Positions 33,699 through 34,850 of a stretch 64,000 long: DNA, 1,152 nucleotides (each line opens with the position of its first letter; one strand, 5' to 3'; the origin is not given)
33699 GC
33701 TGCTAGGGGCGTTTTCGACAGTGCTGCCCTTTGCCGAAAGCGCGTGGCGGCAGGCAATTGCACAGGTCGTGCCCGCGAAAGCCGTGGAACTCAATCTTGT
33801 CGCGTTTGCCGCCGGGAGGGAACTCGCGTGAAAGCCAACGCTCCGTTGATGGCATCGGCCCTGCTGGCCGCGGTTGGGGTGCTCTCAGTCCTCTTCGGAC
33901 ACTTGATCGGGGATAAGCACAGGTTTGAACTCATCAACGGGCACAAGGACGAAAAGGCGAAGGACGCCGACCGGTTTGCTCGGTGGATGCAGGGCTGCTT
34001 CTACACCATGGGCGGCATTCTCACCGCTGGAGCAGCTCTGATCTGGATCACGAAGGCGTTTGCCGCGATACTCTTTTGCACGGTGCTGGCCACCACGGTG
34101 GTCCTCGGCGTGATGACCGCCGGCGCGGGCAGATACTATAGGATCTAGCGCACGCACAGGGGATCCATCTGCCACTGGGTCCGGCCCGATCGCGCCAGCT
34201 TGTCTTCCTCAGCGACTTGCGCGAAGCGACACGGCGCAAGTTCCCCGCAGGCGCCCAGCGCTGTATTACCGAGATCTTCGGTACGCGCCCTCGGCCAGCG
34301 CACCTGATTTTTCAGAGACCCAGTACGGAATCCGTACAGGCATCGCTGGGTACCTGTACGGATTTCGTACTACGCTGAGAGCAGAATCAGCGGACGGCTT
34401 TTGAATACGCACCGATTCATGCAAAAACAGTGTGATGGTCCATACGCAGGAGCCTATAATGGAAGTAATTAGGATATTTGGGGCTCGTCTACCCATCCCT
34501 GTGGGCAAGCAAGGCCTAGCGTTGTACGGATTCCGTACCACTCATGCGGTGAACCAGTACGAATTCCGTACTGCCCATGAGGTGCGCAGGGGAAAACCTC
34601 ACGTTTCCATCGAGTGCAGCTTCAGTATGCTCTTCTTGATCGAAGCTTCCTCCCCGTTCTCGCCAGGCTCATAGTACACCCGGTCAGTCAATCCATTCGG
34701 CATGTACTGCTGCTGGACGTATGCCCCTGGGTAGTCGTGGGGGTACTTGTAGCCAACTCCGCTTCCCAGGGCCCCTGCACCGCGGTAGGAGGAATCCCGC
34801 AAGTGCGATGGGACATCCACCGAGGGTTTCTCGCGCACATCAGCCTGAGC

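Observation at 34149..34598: Two pairs of 15-bp GTACG-N5-CGTAC palindromes bracketing an AT-rich core inside an unusually long gap between convergent genes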

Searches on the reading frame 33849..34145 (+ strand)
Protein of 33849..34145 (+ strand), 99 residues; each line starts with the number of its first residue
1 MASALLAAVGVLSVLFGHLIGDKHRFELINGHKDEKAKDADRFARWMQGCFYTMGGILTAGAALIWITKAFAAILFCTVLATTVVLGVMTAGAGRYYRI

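Call 25: search_protein_families(library=pfam, proteins=[window:33849-34145:+], max_evalue=0.1)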
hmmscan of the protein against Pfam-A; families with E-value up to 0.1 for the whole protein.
seq(99 aa): 2 families
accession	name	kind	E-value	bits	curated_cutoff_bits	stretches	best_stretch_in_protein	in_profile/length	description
PF12650.12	DUF3784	-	7.3e-06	26.6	28.1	1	9-86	3-86/94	Domain of unknown function (DUF3784)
PF25587.1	Rv2743c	-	0.038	14.1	27.7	1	40-98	24-81/237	Rv2743c family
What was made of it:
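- Checked: The gap 34149-34598 lies between convergent genes: a DUF3784-like membrane protein (Pfam E 7e-6, call 25) and rarA.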

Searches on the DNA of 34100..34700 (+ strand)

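Call 5: search_rna_families(source=window, start=34100, end=34700, threshold=evalue, max_evalue=10, show_alignments=4)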
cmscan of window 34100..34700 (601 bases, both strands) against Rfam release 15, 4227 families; matches with E-value up to 10: 1.
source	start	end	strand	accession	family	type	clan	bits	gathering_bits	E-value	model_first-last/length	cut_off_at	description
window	34320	34373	-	RF04299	MIR814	Gene; miRNA;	-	18.8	90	1.2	1-83/83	no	MIR814 microRNA precursor family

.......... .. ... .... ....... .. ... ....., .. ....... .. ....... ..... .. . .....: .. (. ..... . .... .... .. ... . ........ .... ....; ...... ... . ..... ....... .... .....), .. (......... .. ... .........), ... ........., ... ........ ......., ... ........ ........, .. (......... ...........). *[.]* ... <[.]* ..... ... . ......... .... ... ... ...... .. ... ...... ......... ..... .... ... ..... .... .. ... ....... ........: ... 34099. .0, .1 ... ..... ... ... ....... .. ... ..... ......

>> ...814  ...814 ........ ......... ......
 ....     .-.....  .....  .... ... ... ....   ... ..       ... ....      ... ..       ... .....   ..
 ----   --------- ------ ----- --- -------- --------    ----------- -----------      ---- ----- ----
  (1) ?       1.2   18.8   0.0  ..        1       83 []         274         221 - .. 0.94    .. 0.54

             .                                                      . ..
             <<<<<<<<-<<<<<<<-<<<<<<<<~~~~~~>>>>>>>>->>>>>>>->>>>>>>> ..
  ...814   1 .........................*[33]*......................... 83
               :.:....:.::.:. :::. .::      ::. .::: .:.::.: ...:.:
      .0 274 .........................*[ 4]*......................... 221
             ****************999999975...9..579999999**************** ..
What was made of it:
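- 34377..34517 (.): Core between the two pairs. It contains the lowest-GC 100-mer of the window (34380-34479, 43 % GC). This is a candidate unwinding region. No Rfam match (call 5).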

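Call 22: search_dna_similar(query=window:34280-34600:+, collection=phages, mode=distant, max_evalue=1)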
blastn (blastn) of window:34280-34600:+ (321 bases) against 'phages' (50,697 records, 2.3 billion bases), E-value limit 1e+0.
No match.

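Call 23: search_dna_similar(query=window:34280-34600:+, collection=plasmids, mode=distant, max_evalue=1)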
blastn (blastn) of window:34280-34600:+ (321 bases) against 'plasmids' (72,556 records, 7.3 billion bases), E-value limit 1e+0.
No match.
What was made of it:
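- Tried and rejected: Similarity to sequenced phages or plasmids, including sso and oriT regions: none (calls 22, 23).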

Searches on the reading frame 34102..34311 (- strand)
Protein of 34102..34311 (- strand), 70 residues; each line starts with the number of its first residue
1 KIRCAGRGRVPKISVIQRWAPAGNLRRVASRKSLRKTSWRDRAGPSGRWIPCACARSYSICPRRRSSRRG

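Call 82: search_protein_families(library=phrogs, proteins=[window:34102-34311:-], max_evalue=1)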
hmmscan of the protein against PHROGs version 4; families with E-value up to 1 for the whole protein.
seq(70 aa): 1 family
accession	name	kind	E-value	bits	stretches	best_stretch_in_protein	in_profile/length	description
phrog_12041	-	unknown function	0.21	12.3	1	30-61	33-61/68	-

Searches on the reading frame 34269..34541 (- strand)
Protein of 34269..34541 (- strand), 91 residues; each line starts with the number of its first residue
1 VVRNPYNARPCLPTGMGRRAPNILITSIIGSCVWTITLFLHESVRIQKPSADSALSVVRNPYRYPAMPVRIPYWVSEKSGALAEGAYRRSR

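Call 25: search_protein_families(library=pfam, proteins=[window:34269-34541:-], max_evalue=0.1)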
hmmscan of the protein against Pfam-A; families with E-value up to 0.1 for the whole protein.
seq(91 aa): 0 families

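Call 82: search_protein_families(library=phrogs, proteins=[window:34269-34541:-], max_evalue=1)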
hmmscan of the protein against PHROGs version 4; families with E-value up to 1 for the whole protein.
seq(91 aa): 0 families

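Call 86: find_encoding_contigs(protein=window:34269-34541:-, flank=5000, max_places=10)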
Protein window:34269-34541:- (91 aa): no gene with exactly this product is on record in the collection.
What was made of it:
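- Tried and rejected: The 91-aa antisense ORF is not on record (call 86).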

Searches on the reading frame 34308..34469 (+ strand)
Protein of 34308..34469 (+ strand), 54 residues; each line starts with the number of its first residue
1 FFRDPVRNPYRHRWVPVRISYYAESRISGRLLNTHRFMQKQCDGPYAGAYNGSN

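Call 82: search_protein_families(library=phrogs, proteins=[window:34308-34469:+], max_evalue=1)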
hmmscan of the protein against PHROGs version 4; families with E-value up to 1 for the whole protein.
seq(54 aa): 1 family
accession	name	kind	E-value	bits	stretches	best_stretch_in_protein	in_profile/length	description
phrog_35344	-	unknown function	0.13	13.4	1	42-52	25-35/42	-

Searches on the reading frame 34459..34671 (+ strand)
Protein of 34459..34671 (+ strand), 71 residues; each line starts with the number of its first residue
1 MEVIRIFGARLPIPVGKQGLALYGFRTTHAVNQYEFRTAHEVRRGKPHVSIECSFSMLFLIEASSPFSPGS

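Call 25: search_protein_families(library=pfam, proteins=[window:34459-34671:+], max_evalue=0.1)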
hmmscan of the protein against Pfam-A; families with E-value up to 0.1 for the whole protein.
seq(71 aa): 0 families

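Call 69: search_protein_representatives(protein=window:34459-34671:+)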
Query: 71 residues. Proteins with E-value up to 0.001 (for the whole library): 2; up to 1e-10: 1; up to 1e-30: 1. The best 2 are listed.
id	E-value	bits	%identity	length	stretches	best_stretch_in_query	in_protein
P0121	9.1e-41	152.3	100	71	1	1-71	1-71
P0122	2.7e-04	37.1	41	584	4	30-49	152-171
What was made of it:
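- On Regulated sigma-70 promoter with operators: The ORF has no homologue (call 69).
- An exhaustive protein search with the ORF spanning the core, P3 and P4 found no second copy (call 69).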

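Call 70: find_encoding_contigs(protein=window:34459-34671:+, flank=10000, max_places=10)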
Protein window:34459-34671:+ (71 aa): 2 contigs read that carry it; 2 places shown.
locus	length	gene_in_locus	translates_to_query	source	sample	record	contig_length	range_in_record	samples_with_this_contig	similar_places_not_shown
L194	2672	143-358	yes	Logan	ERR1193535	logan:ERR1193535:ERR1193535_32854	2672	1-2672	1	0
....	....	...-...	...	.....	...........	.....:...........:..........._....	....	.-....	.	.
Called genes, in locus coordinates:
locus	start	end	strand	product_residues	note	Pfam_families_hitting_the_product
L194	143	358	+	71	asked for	-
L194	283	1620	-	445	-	PF05496:RuvB_N, PF00158:Sigma54_activat (faint), PF13173:AAA_14 (weak), PF00004:AAA, PF07726:AAA_3 (weak), PF07728:AAA_5 (weak), PF16193:AAA_assoc_2, PF12002:MgsA_C, +2 more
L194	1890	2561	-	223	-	PF13393:tRNA-synt_His, PF03129:HGTP_anticodon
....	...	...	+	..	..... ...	-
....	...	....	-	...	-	?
